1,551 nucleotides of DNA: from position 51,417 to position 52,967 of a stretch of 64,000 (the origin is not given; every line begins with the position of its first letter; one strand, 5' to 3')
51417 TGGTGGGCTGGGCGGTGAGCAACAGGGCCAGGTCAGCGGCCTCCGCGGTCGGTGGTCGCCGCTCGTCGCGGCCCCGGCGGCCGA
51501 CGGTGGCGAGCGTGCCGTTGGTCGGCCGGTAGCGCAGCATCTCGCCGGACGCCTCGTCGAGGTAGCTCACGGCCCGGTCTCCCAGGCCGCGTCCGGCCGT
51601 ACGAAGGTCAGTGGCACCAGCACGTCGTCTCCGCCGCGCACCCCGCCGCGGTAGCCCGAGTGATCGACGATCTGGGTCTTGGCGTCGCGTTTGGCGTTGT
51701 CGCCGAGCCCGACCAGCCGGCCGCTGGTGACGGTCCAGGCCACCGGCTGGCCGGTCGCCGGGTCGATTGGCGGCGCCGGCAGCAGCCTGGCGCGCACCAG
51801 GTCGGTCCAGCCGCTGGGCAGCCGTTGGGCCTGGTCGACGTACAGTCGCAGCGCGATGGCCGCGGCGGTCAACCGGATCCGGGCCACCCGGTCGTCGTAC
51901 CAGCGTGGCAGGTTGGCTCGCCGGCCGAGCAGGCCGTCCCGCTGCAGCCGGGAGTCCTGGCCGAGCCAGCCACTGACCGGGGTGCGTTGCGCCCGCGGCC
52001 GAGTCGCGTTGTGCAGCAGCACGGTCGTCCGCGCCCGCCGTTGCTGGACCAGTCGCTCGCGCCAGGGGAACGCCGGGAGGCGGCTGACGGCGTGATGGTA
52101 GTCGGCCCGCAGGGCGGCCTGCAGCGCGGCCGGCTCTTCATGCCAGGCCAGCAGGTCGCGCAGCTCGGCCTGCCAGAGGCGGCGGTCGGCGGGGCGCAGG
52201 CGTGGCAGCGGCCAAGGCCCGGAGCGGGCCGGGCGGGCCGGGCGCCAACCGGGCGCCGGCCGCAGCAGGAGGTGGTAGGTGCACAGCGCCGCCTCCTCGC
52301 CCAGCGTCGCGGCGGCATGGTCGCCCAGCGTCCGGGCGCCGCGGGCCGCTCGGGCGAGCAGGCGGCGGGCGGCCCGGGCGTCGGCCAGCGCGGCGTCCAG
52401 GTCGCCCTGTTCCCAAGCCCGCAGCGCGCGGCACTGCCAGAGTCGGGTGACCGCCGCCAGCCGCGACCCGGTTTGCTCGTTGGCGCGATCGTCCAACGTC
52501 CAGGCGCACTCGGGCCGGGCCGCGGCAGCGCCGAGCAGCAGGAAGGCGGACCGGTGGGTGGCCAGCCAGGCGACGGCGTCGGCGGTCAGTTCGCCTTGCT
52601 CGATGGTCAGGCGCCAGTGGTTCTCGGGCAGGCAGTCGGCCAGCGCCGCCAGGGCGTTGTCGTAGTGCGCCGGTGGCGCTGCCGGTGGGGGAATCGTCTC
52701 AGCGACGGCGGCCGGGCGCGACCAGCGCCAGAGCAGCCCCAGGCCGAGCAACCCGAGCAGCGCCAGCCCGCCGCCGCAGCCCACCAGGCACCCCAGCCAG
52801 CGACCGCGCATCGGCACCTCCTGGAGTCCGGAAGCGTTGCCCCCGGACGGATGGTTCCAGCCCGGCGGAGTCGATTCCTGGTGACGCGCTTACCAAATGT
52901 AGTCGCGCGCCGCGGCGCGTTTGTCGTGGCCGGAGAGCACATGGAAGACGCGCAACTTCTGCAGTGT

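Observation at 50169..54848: Three-gene operon: TraB/Tiki-like large protein followed by two tandem paralogous membrane proteins with pseudopilin-like C-terminal domains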

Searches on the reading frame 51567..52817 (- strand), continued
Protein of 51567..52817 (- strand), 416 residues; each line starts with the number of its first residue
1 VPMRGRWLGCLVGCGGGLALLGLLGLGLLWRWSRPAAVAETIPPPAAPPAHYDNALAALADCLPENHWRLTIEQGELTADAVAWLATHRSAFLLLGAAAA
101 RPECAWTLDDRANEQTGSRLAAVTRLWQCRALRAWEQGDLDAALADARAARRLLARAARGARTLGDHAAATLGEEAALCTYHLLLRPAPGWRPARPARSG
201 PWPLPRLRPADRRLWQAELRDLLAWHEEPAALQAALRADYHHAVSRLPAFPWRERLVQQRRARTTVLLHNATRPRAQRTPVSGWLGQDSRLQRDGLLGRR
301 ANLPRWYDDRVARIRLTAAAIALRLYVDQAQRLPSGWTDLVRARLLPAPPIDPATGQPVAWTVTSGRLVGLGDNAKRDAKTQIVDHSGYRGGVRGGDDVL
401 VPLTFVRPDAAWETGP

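Call 43: fold_search(model_id=the predicted structure, library=pdb)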
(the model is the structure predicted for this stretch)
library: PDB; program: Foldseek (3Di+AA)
matches with E <= 10: 125; with E <= 0.001: 0
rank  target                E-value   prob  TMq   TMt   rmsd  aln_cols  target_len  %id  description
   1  2nw7_D                7.9e-01  0.09  0.13  0.18  21.0       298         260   10  Crystal Structure of Tryptophan 2,3-dioxygenase (TDO) from Xanthomonas campestris in complex with ferric heme. Northea (released 2006-12-19)
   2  2nw9_A                7.9e-01  0.08  0.12  0.18  20.5       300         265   11  Crystal Structure of Tryptophan 2,3-dioxygenase (TDO) from Xanthomonas campestris in complex with ferrous heme and 6-f (released 2006-12-19)
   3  5has_C                9.5e-01  0.08  0.11  0.15  21.4       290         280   10  Crystal structure of the N-terminal DCB-HUS domain of T. terrestris Sec7 (released 2016-01-27)
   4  2nox_J                1.1e+00  0.07  0.12  0.18  21.3       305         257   11  Crystal structure of tryptophan 2,3-dioxygenase from Ralstonia metallidurans (released 2006-12-19)
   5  2nox_F                1.4e+00  0.07  0.13  0.19  20.9       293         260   11  Crystal structure of tryptophan 2,3-dioxygenase from Ralstonia metallidurans (released 2006-12-19)
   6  7p46_F                1.4e+00  0.06  0.13  0.17  20.4       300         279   11  Crystal Structure of Xanthomonas campestris Tryptophan 2,3-dioxygenase (TDO) (released 2021-10-06)
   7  8qyz_C                1.4e+00  0.05  0.12  0.06  20.5       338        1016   11  Crystal structure of hiNES2 in complex with Xpo1 and RanGTP (released 2024-11-06)
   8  8xwv_R                1.5e+00  0.06  0.13  0.17  24.4       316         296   12  Structure of CXCR2 bound to CXCL1 (CXCR2-CXCL1-Go Full map) (released 2025-01-22)
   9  3e08_F                1.5e+00  0.07  0.13  0.18  21.9       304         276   12  H55S mutant Xanthomonas campestris tryptophan 2,3-dioxygenase (released 2008-09-30)
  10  8gfb                  1.6e+00  0.04  0.12  0.10  24.6       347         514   11  Crystal structure of soluble lytic transglycosylase Cj0843 of Campylobacter jejuni in complex with Fv16b inhibitor (released 2023-05-24)
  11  7ohr_I                1.7e+00  0.05  0.12  0.12  22.4       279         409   15  Nog1-TAP associated immature ribosomal particle population E from S. cerevisiae (released 2021-11-10)
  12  8gez                  1.8e+00  0.03  0.10  0.09  25.1       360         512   11  Crystal structure of soluble lytic transglycosylase Cj0843 of Campylobacter jejuni in complex with LV8036 inhibitor (released 2023-05-24)
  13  7f83_A                2.0e+00  0.06  0.15  0.15  26.6       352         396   11  Crystal Structure of a receptor in Complex with inverse agonist (released 2022-01-19)
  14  5has_B                2.1e+00  0.07  0.17  0.19  19.9       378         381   10  Crystal structure of the N-terminal DCB-HUS domain of T. terrestris Sec7 (released 2016-01-27)
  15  8gf0                  2.1e+00  0.03  0.10  0.09  24.5       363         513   10  Crystal structure of soluble lytic transglycosylase Cj0843 of Campylobacter jejuni in complex with LV8044 inhibitor (released 2023-05-24)
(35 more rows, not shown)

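Call 44: search_protein_families(library=pfam, proteins=[P0137, P0139, P0140, P0141, P0144, P0153, P0166, P0188, P0203, P0268], max_evalue=0.1)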
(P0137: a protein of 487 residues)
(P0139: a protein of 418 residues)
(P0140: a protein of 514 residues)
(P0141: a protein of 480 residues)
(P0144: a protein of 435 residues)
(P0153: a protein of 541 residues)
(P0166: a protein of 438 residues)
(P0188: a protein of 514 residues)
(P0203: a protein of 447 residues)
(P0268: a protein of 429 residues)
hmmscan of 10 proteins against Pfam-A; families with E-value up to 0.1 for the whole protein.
P0137 (487 aa): 0 families

P0139 (418 aa): 0 families

P0140 (514 aa): 0 families

P0141 (480 aa): 0 families

P0144 (435 aa): 1 family
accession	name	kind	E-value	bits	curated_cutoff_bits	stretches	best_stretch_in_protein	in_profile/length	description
PF08334.16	T2SSG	-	3.2e-07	30.8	21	1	341-416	7-98/108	Type II secretion system (T2SS), protein G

P0153 (541 aa): 0 families

P0166 (438 aa): 0 families

P0188 (514 aa): 1 family
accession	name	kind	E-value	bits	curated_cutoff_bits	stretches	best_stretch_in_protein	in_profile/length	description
PF08334.16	T2SSG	-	0.0012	19.3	21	1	455-493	59-98/108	Type II secretion system (T2SS), protein G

P0203 (447 aa): 1 family
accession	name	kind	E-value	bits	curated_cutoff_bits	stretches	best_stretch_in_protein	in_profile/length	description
PF08334.16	T2SSG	-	0.024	15.1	21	0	349-413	24-99/108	Type II secretion system (T2SS), protein G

P0268 (429 aa): 1 family
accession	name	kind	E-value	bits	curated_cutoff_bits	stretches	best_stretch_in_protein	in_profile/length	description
PF08334.16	T2SSG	-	0.016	15.7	21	1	362-399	59-98/108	Type II secretion system (T2SS), protein G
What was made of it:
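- Closest known: Type II secretion major pseudopilin GspG. Same: The shared pattern is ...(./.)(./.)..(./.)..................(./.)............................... Family member P0144 passes the T2SSG gathering score (30.8 against 21 bits, call 44).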

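Call 70: list_cluster_members(proteins=[P0134, P0137, P0140, P0144, P0153, P0166, P0188, P0203, P0225, P0142])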
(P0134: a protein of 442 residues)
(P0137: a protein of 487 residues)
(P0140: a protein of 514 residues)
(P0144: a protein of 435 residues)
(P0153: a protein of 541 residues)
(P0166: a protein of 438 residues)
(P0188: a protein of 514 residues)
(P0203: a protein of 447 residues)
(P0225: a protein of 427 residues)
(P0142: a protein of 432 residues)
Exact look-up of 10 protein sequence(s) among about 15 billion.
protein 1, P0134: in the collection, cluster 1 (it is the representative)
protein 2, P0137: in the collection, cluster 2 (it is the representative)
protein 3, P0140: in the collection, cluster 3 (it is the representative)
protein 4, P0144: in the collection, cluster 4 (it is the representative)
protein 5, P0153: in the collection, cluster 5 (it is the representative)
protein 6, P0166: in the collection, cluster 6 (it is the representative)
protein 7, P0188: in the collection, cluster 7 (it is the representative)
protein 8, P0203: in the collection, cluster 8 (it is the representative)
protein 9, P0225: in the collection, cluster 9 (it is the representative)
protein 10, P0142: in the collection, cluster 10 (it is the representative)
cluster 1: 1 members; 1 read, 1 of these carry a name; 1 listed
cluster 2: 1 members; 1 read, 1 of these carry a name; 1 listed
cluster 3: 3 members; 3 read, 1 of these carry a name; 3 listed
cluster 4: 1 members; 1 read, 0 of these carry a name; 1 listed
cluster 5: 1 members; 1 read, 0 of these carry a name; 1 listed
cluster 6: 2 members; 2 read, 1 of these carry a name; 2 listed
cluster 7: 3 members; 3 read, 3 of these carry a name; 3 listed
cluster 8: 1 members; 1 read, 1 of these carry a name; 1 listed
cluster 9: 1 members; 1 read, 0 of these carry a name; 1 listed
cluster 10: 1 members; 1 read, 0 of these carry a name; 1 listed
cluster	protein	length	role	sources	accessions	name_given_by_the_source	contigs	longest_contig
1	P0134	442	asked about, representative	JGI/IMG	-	hypothetical protein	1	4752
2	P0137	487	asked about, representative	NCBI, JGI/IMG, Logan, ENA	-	hypothetical protein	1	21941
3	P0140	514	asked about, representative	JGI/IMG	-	-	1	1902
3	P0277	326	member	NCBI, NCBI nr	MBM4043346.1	MAG: hypothetical protein FJ290_33065, partial [Planctomycetes bacterium] | hypothetical protein [Planctomycetota bacterium]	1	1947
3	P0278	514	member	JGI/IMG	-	-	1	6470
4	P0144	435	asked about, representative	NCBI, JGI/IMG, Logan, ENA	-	-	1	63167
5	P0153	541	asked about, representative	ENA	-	-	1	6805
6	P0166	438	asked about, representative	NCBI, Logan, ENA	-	-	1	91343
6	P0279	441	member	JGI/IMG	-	hypothetical protein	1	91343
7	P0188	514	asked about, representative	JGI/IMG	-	hypothetical protein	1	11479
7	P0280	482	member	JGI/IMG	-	hypothetical protein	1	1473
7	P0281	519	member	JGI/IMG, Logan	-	hypothetical protein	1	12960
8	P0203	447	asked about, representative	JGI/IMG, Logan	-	hypothetical protein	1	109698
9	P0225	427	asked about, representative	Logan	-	-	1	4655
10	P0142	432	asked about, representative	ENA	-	-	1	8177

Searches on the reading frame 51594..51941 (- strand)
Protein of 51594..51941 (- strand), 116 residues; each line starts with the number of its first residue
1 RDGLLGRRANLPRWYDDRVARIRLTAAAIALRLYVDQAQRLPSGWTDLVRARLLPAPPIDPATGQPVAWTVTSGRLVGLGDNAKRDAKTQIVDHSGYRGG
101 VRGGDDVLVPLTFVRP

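Call 73: search_solved_structures(query=A6, max_evalue=1, show_alignments=2)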
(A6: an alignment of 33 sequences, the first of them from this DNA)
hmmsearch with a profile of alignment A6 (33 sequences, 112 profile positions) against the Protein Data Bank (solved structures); distinct sequences matched with E-value up to 1: 11.
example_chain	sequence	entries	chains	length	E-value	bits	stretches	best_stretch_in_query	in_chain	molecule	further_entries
2kep_A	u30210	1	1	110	6.5e-06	28.9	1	23-97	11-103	General secretion pathway protein G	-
5wda_A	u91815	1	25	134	3.7e-05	26.5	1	3-52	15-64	General secretion pathway protein G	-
1t92_A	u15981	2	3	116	0.0011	21.7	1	17-52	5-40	General secretion pathway protein G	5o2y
3g20_A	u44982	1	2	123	0.0012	21.6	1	4-52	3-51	Type II secretion protein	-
29jd_A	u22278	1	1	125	0.0026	20.5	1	16-52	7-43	Type II secretion system core protein G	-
3gn9_A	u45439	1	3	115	0.017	17.9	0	17-92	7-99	Type II secretory pathway, pseudopilin EpsG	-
3fu1_A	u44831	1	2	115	0.031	17.1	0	17-92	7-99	General secretion pathway protein G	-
4lw9_A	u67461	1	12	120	0.034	17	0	17-92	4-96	Type II secretion system protein G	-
9egp_A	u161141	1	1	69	0.27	14.1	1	3-47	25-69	Geopilin domain 1 protein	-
8xlk_H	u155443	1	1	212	0.35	13.7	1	26-61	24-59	Light Chain of GluN2A Fab, 28C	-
7bkb_D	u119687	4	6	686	0.95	12.3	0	55-85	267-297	Formate dehydrogenase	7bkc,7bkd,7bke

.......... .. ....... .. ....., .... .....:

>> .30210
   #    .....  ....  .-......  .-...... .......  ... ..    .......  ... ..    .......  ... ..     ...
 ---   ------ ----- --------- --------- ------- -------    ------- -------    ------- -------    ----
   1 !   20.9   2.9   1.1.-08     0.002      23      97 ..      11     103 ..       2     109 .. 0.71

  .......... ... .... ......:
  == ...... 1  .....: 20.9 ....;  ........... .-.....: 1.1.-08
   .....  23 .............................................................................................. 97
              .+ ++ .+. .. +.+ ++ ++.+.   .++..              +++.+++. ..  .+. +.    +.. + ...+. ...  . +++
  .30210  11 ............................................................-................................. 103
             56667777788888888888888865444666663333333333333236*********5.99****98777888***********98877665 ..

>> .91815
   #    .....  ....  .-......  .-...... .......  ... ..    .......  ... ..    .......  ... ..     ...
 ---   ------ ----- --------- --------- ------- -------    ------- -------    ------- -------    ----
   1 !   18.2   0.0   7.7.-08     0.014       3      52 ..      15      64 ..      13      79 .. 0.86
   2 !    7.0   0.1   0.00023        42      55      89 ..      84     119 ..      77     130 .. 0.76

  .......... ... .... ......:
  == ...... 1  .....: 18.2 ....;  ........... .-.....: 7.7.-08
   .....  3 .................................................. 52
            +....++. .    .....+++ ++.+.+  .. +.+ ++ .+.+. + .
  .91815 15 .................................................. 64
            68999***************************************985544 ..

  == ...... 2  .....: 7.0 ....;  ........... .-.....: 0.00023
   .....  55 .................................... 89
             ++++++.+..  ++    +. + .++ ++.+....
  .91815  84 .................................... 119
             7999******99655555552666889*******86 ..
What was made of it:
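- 51588..51911 (-): GspG-like C-terminal domain of B (about aa 303-410). The C-terminal family profile, which includes B, matches GspG chains 2kep, 5wda, 1t92 and 3g20 at E 6.5e-6 to 1.2e-3 (call 73).
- On GspG-type major pseudopilin (T2SSG, PF08334): The C-terminal family profile, which includes B and C, matches the PDB chains 2kep at E 6.5e-6, 5wda at 3.7e-5, 1t92 at 1.1e-3 and 3g20 at 1.2e-3 (call 73).
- Closest known: Type II secretion major pseudopilin GspG. Same: The C-terminal roughly 100 aa of B and C and their family match GspG chains with a domain profile (E 6.5e-6 to 1.2e-3; the top eight PDB hits are all GspG, call 73).
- The C-terminal domain is homologous to GspG, including part of the alpha-1 helix (call 73).
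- Tried and rejected: Trimming the profile to the C-terminal domain made the match significant (call 73).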
